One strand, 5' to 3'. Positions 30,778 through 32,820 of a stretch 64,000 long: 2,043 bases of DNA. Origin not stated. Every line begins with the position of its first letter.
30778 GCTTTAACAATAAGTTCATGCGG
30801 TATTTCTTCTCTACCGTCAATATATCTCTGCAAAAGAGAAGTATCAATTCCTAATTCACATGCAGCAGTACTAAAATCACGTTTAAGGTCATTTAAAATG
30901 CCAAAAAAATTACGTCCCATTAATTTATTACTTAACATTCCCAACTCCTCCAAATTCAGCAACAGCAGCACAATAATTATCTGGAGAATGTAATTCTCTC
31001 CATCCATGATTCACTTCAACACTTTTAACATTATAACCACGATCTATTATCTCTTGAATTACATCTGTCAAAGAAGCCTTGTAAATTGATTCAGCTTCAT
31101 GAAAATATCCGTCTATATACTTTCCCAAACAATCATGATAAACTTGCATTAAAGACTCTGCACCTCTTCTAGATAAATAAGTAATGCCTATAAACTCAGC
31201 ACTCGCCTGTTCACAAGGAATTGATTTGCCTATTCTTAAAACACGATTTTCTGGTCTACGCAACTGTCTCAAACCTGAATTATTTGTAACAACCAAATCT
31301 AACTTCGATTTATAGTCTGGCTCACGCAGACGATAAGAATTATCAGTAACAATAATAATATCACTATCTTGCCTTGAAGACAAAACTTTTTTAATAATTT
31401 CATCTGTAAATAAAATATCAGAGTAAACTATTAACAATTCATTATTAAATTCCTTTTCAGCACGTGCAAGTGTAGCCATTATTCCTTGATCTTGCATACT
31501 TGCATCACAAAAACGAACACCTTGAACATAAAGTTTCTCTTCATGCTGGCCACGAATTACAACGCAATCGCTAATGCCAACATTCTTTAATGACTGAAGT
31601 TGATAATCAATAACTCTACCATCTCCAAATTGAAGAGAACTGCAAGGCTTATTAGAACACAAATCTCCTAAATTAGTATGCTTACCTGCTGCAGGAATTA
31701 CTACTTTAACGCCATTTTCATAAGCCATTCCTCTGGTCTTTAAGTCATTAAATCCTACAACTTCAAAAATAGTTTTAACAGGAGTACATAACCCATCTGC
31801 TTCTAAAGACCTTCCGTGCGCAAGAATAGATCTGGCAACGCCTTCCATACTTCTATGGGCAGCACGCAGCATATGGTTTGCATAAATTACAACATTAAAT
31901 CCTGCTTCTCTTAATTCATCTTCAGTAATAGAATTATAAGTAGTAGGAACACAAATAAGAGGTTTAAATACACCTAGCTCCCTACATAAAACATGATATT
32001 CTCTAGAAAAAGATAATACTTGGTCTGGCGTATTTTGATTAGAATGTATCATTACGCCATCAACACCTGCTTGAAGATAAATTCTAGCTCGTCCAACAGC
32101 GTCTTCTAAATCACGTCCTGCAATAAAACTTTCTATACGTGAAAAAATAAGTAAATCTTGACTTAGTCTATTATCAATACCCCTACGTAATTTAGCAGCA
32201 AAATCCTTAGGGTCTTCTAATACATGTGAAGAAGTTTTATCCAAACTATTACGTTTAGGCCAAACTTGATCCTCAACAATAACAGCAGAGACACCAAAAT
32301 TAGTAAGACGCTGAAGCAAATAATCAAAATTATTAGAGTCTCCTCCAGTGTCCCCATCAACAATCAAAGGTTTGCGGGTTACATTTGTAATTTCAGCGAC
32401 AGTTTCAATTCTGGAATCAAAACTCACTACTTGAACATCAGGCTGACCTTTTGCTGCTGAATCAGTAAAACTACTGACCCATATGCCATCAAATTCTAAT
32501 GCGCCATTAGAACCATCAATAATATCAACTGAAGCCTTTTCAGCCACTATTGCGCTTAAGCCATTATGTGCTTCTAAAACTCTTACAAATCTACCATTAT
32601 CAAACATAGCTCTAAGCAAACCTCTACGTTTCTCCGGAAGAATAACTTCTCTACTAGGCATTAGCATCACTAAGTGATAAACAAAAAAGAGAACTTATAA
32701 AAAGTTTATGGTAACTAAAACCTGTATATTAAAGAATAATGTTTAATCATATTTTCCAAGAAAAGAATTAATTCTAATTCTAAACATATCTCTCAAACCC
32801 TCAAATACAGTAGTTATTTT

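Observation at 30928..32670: PEP mutase-cytidylyltransferase fusion with a non-canonical EDQ (not EDK) catalytic-loop motif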

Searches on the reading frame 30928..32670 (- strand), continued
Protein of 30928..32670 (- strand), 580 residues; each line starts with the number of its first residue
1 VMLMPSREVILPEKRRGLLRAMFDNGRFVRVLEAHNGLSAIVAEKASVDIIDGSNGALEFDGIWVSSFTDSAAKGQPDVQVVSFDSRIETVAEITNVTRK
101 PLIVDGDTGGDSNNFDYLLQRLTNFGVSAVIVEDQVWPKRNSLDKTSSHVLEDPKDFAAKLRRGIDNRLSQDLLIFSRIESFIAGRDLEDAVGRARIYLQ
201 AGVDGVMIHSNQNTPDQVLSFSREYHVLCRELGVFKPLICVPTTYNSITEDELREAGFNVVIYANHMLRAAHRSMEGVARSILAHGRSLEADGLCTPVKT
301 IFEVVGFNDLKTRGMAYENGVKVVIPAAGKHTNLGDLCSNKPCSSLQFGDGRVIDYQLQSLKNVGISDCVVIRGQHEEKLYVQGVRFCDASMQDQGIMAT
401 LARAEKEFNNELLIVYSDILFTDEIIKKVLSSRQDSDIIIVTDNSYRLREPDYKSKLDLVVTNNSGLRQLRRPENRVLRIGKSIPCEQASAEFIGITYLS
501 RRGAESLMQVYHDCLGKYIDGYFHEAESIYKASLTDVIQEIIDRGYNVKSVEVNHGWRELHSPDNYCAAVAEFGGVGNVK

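Call 38: find_encoding_contigs(protein=P0002, flank=8000, max_places=2)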
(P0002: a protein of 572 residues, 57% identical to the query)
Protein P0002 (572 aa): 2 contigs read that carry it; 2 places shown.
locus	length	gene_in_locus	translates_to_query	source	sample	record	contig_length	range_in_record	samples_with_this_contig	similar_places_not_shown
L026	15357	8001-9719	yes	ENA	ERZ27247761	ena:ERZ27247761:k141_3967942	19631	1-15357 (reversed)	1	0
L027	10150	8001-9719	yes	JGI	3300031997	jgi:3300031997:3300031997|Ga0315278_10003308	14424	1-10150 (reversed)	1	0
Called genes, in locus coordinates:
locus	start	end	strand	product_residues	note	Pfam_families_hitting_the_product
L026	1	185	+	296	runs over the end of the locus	PF00535:Glycos_transf_2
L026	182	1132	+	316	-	PF03706:LPG_synthase_TM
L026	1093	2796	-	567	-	PF02543:Carbam_trans_N, PF16861:Carbam_trans_C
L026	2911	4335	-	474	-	PF02310:B12-binding, PF04055:Radical_SAM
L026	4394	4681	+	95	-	PF13459:Fer4_15 (weak), PF13370:Fer4_13 (weak)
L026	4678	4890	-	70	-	-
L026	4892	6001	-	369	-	PF00266:Aminotran_5, PF01041:DegT_DnrJ_EryC1, PF01212:Beta_elim_lyase (faint)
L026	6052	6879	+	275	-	PF01073:3Beta_HSD, PF01370:Epimerase, PF02719:Polysacc_synt_2 (faint), PF04321:RmlD_sub_bind, PF07993:NAD_binding_4 (faint), PF16363:GDP_Man_Dehyd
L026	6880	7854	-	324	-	PF00106:adh_short, PF01073:3Beta_HSD, PF01370:Epimerase, PF02719:Polysacc_synt_2, PF04321:RmlD_sub_bind, PF07993:NAD_binding_4, PF13460:NAD_binding_10, PF16363:GDP_Man_Dehyd, +2 more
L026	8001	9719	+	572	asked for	PF13714:PEP_mutase, PF12804:NTP_transf_3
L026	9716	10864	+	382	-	PF02776:TPP_enzyme_N, PF02775:TPP_enzyme_C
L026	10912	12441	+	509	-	PF01554:MatE (weak), PF01943:Polysacc_synt, PF13440:Polysacc_synt_3, PF03023:MurJ (weak), PF01554:MatE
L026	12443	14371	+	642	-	PF00266:Aminotran_5, PF00483:NTP_transferase, PF12804:NTP_transf_3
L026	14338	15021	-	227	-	PF01066:CDP-OH_P_transf (weak)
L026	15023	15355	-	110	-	?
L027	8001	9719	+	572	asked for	PF13714:PEP_mutase, PF12804:NTP_transf_3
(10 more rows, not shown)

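Call 39: find_encoding_contigs(protein=P0006, flank=8000, max_places=2)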
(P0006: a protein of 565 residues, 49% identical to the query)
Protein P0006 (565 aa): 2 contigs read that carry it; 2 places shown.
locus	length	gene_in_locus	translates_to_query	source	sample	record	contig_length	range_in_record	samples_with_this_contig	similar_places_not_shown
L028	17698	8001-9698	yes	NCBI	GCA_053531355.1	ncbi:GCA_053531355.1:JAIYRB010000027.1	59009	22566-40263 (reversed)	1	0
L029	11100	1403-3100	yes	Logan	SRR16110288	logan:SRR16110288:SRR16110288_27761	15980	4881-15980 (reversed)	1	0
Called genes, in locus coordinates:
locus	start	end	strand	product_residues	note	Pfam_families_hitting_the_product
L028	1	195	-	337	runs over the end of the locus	PF01408:GFO_IDH_MocA, PF03807:F420_oxidored, PF02894:GFO_IDH_MocA_C, PF22725:GFO_IDH_MocA_C3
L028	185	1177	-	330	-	PF00106:adh_short (faint), PF01073:3Beta_HSD, PF01370:Epimerase, PF02719:Polysacc_synt_2, PF04321:RmlD_sub_bind, PF07993:NAD_binding_4, PF13460:NAD_binding_10, PF16363:GDP_Man_Dehyd, +1 more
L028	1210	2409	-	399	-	PF01522:Polysacc_deac_1, PF10096:DUF2334 (weak)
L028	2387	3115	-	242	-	PF00535:Glycos_transf_2, PF10111:Glyco_tranf_2_2 (weak), PF13641:Glyco_tranf_2_3 (weak)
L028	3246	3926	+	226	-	PF01073:3Beta_HSD (faint), PF01370:Epimerase, PF02719:Polysacc_synt_2 (faint), PF04321:RmlD_sub_bind (weak), PF13460:NAD_binding_10 (weak), PF16363:GDP_Man_Dehyd (faint)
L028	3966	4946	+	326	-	-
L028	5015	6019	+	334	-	PF00953:Glycos_transf_4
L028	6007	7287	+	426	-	PF01943:Polysacc_synt, PF13440:Polysacc_synt_3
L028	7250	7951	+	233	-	PF00535:Glycos_transf_2, PF10111:Glyco_tranf_2_2, PF13641:Glyco_tranf_2_3 (weak)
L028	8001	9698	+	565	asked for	PF13714:PEP_mutase, PF12804:NTP_transf_3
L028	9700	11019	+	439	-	PF07883:Cupin_2 (faint)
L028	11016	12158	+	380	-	PF02776:TPP_enzyme_N (weak), PF02775:TPP_enzyme_C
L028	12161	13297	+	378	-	PF00465:Fe-ADH, PF13685:Fe-ADH_2, PF25137:ADH_Fe_C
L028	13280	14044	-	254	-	PF00483:NTP_transferase, PF12804:NTP_transf_3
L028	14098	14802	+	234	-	PF01066:CDP-OH_P_transf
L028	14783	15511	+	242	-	PF13489:Methyltransf_23, PF13847:Methyltransf_31, PF08241:Methyltransf_11, PF08242:Methyltransf_12 (weak), PF13649:Methyltransf_25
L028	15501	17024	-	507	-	PF01554:MatE (weak), PF01943:Polysacc_synt, PF03023:MurJ (faint), PF13440:Polysacc_synt_3, PF01554:MatE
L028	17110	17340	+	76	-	-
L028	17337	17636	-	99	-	PF13370:Fer4_13 (faint)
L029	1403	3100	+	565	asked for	PF13714:PEP_mutase, PF12804:NTP_transf_3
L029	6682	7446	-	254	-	PF00483:NTP_transferase, PF12804:NTP_transf_3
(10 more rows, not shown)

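Call 51: list_cluster_members(proteins=[window:30931-32670:-, window:30931-32667:-, P0001, P0006, L028:11016-12155:+, L028:9700-11016:+])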
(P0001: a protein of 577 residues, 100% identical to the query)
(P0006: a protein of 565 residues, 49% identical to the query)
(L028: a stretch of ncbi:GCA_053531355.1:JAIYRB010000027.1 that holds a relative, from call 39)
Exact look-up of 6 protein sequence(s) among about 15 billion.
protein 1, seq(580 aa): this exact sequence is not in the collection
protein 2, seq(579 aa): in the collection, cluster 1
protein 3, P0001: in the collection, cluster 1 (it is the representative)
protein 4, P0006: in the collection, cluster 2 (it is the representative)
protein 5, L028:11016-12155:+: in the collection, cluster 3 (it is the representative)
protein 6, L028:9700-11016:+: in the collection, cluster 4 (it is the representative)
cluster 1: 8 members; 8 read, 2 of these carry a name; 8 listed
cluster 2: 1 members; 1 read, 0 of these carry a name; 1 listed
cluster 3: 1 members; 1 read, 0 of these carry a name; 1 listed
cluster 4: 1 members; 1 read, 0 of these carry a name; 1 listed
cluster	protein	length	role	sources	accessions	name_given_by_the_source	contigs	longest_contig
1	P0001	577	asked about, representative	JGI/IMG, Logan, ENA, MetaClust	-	\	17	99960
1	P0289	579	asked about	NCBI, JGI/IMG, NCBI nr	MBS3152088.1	isocitrate lyase/phosphoenolpyruvate mutase family protein [Candidatus Woesearchaeota ...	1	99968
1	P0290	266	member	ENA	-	-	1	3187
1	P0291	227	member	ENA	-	-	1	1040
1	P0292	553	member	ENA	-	-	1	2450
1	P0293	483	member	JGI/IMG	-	-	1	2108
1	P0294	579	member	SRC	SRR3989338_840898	-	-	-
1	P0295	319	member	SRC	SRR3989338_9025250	-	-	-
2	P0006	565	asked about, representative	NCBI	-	-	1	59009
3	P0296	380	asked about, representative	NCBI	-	-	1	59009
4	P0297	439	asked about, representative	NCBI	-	-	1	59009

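Call 53: search_protein_families(library=ncbifam, proteins=[P0004, P0005, P0002, P0006], max_evalue=1e-30)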
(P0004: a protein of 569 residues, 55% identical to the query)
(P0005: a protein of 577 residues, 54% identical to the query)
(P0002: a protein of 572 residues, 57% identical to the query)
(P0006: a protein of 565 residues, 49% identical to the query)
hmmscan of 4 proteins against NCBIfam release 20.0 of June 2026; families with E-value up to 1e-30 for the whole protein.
P0004 (569 aa): 2 families
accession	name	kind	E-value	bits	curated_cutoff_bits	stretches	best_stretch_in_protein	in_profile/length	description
TIGR02320.1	PEP_mutase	equivalog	1.7e-96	322.6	319.55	1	10-292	1-278/284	phosphoenolpyruvate mutase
TIGR02321.1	Pphn_pyruv_hyd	equivalog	3.5e-47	160.9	374.4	1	19-306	7-288/290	phosphonopyruvate hydrolase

P0005 (577 aa): 2 families
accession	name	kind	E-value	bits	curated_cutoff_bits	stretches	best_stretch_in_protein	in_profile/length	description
TIGR02320.1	PEP_mutase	equivalog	6e-96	320.8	319.55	1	10-292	1-278/284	phosphoenolpyruvate mutase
TIGR02321.1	Pphn_pyruv_hyd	equivalog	1.2e-43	149.3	374.4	1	23-303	11-285/290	phosphonopyruvate hydrolase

P0002 (572 aa): 3 families
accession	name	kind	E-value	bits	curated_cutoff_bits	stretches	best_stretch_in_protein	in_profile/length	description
TIGR02320.1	PEP_mutase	equivalog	3.9e-107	357.5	319.55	1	14-302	1-283/284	phosphoenolpyruvate mutase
TIGR02321.1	Pphn_pyruv_hyd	equivalog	3.9e-51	173.9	374.4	1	22-308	5-285/290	phosphonopyruvate hydrolase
TIGR02317.1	prpB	equivalog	1.3e-33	116.4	354.4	1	11-309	2-280/285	methylisocitrate lyase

P0006 (565 aa): 3 families
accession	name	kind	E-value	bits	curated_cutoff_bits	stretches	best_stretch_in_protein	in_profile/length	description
TIGR02320.1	PEP_mutase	equivalog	4.7e-98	327.7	319.55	1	12-296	1-280/284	phosphoenolpyruvate mutase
TIGR02321.1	Pphn_pyruv_hyd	equivalog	1.3e-46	159.1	374.4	1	18-302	3-282/290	phosphonopyruvate hydrolase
TIGR02317.1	prpB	equivalog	8.5e-32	110.5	354.4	1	10-308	3-282/285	methylisocitrate lyase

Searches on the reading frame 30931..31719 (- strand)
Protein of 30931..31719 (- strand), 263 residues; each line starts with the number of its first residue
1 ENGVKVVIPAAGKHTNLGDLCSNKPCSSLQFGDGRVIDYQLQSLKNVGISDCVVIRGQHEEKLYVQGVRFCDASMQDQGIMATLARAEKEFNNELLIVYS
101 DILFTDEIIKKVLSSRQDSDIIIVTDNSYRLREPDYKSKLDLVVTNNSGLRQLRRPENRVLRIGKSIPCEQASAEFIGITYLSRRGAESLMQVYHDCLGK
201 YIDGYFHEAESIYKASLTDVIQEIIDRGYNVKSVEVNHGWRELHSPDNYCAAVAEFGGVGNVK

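Call 67: predict_structure(alignment_id=A1)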
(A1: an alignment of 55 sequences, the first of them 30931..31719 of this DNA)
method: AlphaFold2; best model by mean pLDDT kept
length: 263 residues; sequences in the alignment: 55
mean_pLDDT: 91.1   pTM: 0.90
mean pLDDT of the five models: 91.1, 90.9, 90.4, 90.1, 89.9
residues with pLDDT >= 90: 212; 70-90: 27; 50-70: 21; < 50: 3
segments of 3 or more residues with pLDDT < 50: 261-263
pLDDT, mean of each block of 10 residues (from residue 1): 90 89 94 96 97 94 95 84 96 97 97 94 93 73 84 70 95 96 98 97 92 96 97 95 94 81 37
secondary structure, 60 per line:
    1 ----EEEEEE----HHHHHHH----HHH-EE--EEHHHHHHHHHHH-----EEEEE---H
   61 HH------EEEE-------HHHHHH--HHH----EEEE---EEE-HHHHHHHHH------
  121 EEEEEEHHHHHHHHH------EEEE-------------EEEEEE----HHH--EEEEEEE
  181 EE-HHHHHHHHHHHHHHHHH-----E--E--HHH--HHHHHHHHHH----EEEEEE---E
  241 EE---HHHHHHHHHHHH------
elements in order: E5-10 H15-21 H36-46 E52-56 E69-72 H80-85 E95-98 E102-104 H106-114 E121-126 H127-135 E142-145 E159-164 E174-182 H184-200 H217-226 E231-236 E240-242 H246-257

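Call 69: fold_search(model_id=the predicted structure, library=pdb)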
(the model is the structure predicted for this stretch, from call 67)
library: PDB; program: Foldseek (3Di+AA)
matches with E <= 10: 1278; with E <= 0.001: 771
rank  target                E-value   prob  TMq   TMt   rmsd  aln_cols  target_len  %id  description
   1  6pd2_C                1.1e-15  1.00  0.75  0.34   3.4       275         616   16  PntC-AEPT: fusion protein of phosphonate-specific cytidylyltransferase and 2-aminoethylphosphonate (AEP) transaminase  (released 2019-08-07)
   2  8b6d_A                7.3e-15  1.00  0.72  0.66   3.7       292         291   15  Crystal structure of UDP-glucose pyrophosphorylase from Thermocrispum agreste DSM 44070 in complex with UDP (released 2024-01-17)
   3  1jyk                  8.8e-15  1.00  0.72  0.82   3.6       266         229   19  Catalytic Mechanism of CTP:phosphocholine Cytidylyltransferase from Streptococcus pneumoniae (LicC) (released 2002-02-22)
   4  4jd0                  1.4e-14  1.00  0.71  0.76   3.9       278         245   16  Structure of the inositol-1-phosphate CTP transferase from T. maritima. (released 2013-09-18)
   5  6pd2_A                1.9e-14  1.00  0.74  0.34   3.8       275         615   17  PntC-AEPT: fusion protein of phosphonate-specific cytidylyltransferase and 2-aminoethylphosphonate (AEP) transaminase  (released 2019-08-07)
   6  5z0a_A                2.5e-14  1.00  0.70  0.48   3.3       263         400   20  ST0452(Y97N)-GlcNAc binding form (released 2018-10-31)
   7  3hl3_A                4.7e-14  1.00  0.72  0.76   3.9       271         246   17  2.76 Angstrom Crystal Structure of a Putative Glucose-1-Phosphate Thymidylyltransferase from Bacillus anthracis in Com (released 2009-06-09)
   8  2pa4_D                5.0e-14  1.00  0.74  0.67   3.6       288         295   16  Crystal structure of UDP-glucose pyrophosphorylase from Corynebacteria glutamicum in complex with magnesium and UDP-gl (released 2007-04-10)
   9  5z09_A                7.8e-14  1.00  0.72  0.48   2.8       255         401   20  ST0452(Y97N)-UTP binding form (released 2018-10-31)
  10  1jyl_A                7.8e-14  1.00  0.66  0.75   5.3       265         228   18  Catalytic Mechanism of CTP:phosphocholine Cytidylyltransferase from Streptococcus pneumoniae (LicC) (released 2002-02-22)
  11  5vmk_A                7.8e-14  1.00  0.69  0.42   4.1       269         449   16  Crystal structure of a bifunctional GlmU UDP-N-acetylglucosamine diphosphorylase/glucosamine-1- phosphate N-acetyltran (released 2017-05-24)
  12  6pd1_B                8.3e-14  1.00  0.70  0.32   4.1       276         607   17  PntC-AEPT: fusion protein of phosphonate-specific cytidylyltransferase and 2-aminoethylphosphonate (AEP) transaminase  (released 2019-08-07)
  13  9yfk_A                9.4e-14  1.00  0.69  0.66   4.9       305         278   16  Crystal Structure UTP--glucose-1-phosphate uridylyltransferase from Bordetella pertussis in complex with URIDINE-5'-DI (released 2025-10-08)
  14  6pd2_D                1.1e-13  1.00  0.71  0.33   3.9       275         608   16  PntC-AEPT: fusion protein of phosphonate-specific cytidylyltransferase and 2-aminoethylphosphonate (AEP) transaminase  (released 2019-08-07)
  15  9ygk_B                1.1e-13  1.00  0.71  0.69   4.1       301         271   15  Crystal Structure UTP--glucose-1-phosphate uridylyltransferase from Bordetella pertussis (sulfate bound) (released 2025-10-08)
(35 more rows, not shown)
